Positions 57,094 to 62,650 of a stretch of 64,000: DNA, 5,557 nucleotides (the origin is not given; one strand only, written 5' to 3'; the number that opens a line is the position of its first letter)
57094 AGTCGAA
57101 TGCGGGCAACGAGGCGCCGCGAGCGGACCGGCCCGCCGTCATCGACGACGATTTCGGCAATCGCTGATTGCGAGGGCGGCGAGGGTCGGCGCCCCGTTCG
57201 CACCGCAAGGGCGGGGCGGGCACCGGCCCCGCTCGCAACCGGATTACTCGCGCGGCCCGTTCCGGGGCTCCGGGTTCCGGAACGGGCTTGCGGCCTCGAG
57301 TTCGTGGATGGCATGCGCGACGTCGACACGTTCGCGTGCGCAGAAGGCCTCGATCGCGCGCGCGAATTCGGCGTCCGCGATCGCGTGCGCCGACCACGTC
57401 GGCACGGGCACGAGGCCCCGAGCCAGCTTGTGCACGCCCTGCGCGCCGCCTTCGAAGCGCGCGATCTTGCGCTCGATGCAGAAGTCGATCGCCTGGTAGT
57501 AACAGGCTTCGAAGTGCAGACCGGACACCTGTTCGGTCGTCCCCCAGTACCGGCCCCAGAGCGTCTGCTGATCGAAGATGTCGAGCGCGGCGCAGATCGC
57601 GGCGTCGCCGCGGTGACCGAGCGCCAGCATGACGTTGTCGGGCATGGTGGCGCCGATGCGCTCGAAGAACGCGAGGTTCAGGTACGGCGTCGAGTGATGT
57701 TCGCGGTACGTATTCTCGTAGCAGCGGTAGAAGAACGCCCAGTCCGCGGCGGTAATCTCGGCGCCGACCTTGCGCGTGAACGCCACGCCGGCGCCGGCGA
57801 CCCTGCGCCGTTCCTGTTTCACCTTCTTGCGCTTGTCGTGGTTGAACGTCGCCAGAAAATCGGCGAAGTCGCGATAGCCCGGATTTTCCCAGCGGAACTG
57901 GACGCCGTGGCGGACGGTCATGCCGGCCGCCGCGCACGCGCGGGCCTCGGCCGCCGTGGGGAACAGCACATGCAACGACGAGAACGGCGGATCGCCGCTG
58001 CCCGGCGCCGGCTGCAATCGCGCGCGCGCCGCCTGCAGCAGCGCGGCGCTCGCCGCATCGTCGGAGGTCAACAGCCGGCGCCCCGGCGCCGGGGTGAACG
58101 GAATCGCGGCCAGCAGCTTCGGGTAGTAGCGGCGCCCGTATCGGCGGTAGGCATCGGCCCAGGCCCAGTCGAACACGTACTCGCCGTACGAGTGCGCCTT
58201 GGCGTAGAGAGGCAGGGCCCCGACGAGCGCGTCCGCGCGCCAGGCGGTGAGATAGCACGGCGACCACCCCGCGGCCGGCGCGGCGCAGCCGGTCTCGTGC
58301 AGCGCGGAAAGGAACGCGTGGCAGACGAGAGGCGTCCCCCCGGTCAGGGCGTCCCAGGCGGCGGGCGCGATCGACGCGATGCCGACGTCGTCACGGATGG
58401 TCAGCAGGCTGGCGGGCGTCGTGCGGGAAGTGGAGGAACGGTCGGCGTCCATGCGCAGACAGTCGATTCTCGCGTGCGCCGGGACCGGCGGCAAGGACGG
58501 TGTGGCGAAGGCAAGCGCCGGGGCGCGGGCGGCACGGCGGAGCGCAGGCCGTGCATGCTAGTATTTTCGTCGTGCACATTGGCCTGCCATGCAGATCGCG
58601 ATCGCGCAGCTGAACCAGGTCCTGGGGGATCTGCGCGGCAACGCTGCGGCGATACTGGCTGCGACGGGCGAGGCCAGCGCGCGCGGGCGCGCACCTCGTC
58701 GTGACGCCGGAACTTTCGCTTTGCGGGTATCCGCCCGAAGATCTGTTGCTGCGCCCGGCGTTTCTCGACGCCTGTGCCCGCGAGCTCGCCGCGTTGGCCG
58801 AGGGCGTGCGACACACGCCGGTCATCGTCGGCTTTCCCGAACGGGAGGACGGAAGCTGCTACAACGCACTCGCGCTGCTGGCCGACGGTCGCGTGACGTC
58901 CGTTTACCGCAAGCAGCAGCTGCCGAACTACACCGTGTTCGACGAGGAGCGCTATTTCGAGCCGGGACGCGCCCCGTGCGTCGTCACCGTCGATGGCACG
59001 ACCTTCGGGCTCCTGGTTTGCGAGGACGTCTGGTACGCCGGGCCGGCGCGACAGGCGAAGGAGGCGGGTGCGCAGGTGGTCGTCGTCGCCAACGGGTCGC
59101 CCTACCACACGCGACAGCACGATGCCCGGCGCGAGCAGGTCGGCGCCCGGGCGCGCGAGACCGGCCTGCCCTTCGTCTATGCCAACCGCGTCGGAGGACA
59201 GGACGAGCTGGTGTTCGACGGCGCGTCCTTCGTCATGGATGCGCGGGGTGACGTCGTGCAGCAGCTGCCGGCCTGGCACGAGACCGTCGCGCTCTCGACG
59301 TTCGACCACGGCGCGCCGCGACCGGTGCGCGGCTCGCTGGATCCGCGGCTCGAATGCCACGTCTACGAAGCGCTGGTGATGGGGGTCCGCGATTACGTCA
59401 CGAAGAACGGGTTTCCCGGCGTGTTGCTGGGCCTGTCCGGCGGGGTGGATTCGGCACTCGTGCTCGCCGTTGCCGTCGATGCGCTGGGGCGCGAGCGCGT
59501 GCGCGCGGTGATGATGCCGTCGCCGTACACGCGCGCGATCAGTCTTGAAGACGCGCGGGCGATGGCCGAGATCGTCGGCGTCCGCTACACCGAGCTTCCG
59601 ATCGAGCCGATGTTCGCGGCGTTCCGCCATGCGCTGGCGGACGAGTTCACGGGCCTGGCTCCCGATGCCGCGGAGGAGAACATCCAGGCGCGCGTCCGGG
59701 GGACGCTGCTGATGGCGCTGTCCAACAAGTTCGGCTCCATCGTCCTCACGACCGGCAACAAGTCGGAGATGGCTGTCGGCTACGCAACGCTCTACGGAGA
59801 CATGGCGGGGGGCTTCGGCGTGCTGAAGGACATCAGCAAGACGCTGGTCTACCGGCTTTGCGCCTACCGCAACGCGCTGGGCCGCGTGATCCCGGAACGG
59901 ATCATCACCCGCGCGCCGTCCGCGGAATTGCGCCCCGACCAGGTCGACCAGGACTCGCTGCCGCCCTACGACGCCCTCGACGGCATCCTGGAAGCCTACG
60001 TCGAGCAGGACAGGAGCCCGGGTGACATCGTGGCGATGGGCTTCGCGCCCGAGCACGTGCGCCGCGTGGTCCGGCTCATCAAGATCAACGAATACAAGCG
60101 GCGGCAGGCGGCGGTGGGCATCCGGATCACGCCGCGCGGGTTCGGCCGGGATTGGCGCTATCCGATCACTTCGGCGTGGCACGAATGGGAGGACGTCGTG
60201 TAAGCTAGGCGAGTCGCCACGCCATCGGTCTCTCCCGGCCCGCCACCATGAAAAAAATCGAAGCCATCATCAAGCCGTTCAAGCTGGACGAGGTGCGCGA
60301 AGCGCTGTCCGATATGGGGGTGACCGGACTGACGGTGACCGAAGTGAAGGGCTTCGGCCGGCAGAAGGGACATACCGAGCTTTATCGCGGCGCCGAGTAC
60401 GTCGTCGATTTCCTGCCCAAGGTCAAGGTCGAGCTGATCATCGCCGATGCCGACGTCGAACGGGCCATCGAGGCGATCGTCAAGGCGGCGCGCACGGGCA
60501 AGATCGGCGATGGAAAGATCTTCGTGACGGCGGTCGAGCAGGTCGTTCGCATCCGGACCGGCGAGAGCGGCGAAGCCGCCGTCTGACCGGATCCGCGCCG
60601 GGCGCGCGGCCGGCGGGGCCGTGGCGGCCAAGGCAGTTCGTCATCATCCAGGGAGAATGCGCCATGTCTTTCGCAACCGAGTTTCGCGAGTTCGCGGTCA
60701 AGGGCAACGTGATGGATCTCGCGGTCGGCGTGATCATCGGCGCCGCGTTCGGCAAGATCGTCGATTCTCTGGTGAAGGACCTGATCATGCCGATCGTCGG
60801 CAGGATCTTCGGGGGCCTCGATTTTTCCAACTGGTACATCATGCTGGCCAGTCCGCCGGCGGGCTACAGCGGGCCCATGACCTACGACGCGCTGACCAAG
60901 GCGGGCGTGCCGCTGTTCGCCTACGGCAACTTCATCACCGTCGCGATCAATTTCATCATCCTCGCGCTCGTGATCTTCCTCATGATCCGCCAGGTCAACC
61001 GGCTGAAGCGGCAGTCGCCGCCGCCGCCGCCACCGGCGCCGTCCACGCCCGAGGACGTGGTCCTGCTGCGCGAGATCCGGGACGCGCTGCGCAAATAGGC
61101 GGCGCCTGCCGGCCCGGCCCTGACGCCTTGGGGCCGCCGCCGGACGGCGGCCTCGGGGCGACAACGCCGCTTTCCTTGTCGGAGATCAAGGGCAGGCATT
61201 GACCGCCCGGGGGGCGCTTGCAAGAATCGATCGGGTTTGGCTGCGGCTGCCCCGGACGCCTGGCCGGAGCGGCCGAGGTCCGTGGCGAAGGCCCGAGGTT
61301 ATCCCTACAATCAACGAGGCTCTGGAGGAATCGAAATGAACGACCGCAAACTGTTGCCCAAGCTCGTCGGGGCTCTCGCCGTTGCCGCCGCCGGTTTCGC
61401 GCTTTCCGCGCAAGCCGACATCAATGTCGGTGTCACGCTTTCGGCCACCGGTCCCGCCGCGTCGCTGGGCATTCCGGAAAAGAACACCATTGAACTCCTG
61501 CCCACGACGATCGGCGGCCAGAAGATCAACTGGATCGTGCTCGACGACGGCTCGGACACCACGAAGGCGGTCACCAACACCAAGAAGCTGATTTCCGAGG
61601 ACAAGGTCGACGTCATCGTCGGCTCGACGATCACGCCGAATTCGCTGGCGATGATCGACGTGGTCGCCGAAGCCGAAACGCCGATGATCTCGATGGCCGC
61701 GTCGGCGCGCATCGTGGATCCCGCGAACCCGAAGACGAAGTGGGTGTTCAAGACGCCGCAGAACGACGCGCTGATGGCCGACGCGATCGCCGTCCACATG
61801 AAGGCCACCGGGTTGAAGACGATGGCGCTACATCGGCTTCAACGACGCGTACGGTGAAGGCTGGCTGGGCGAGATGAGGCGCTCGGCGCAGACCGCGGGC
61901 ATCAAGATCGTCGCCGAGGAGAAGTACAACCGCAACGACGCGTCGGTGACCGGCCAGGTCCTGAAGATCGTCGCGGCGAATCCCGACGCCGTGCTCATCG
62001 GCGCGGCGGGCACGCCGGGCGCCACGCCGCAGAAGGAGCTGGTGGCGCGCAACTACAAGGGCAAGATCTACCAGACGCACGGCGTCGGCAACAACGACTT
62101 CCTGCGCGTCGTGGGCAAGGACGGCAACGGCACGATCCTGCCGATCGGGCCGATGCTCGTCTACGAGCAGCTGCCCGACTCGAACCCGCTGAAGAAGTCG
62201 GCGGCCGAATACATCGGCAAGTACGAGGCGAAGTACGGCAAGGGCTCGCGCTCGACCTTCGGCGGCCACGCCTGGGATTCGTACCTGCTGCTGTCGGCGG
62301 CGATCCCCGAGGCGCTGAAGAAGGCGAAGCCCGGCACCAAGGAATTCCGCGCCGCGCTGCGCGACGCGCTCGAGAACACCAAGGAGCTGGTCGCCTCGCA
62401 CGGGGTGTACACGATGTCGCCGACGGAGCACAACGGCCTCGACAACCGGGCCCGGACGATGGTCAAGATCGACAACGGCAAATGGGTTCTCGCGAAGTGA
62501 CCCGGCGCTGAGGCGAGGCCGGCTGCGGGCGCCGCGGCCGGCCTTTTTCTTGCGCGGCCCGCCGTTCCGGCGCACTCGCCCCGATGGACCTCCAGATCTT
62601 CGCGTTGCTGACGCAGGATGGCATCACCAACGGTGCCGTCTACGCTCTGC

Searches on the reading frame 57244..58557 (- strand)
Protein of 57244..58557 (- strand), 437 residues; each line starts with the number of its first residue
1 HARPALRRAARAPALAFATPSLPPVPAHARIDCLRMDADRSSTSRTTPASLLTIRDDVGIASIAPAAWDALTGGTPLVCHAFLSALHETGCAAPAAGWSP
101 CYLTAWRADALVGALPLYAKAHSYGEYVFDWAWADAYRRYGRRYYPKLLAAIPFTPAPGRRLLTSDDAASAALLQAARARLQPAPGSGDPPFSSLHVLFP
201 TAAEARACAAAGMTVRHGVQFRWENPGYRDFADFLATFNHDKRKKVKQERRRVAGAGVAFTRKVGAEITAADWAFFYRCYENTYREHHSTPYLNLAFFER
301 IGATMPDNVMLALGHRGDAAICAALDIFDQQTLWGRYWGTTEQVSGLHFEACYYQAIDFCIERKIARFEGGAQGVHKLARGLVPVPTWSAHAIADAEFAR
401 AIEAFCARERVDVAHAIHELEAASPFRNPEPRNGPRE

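Call 47: search_protein_families(library=pfam, proteins=[window:57244-58557:-], max_evalue=0.00001)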
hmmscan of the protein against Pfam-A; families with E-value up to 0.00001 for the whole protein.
window:57244-58557:- (437 aa): 1 family
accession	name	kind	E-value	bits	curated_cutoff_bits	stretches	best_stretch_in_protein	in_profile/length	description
PF04339.18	FemAB_like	-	1.7e-142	475.4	27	1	60-428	2-369/369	Peptidogalycan biosysnthesis/recognition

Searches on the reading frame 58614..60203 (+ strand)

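Call 47: search_protein_families(library=pfam, proteins=[window:58614-60203:+], max_evalue=0.00001)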
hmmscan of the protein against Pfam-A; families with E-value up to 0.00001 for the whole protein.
window:58614-60203:+ (529 aa): 2 families
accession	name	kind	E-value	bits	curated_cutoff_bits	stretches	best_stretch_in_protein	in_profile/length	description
PF02540.23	NAD_synthase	-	2.9e-73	246.4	21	1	251-499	2-242/242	NAD synthase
PF00795.27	CN_hydrolase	-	2.2e-29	103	23.2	1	20-231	27-247/256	Carbon-nitrogen hydrolase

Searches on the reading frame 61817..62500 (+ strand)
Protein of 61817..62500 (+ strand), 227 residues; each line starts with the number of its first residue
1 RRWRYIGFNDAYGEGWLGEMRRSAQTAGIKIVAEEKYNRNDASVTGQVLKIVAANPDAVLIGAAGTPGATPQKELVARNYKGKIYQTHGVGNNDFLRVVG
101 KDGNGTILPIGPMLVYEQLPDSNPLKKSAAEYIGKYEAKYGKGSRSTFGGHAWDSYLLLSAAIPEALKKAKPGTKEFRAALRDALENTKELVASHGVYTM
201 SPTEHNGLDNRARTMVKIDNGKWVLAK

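Call 67: search_protein_families(library=pfam, proteins=[window:61817-62500:+], max_evalue=0.00001)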
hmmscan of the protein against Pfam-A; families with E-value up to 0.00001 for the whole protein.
window:61817-62500:+ (227 aa): 1 family
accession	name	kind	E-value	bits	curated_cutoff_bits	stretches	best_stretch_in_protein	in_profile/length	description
PF13458.12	Peripla_BP_6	-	1.7e-19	71.2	31.7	1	1-206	136-328/343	Periplasmic binding protein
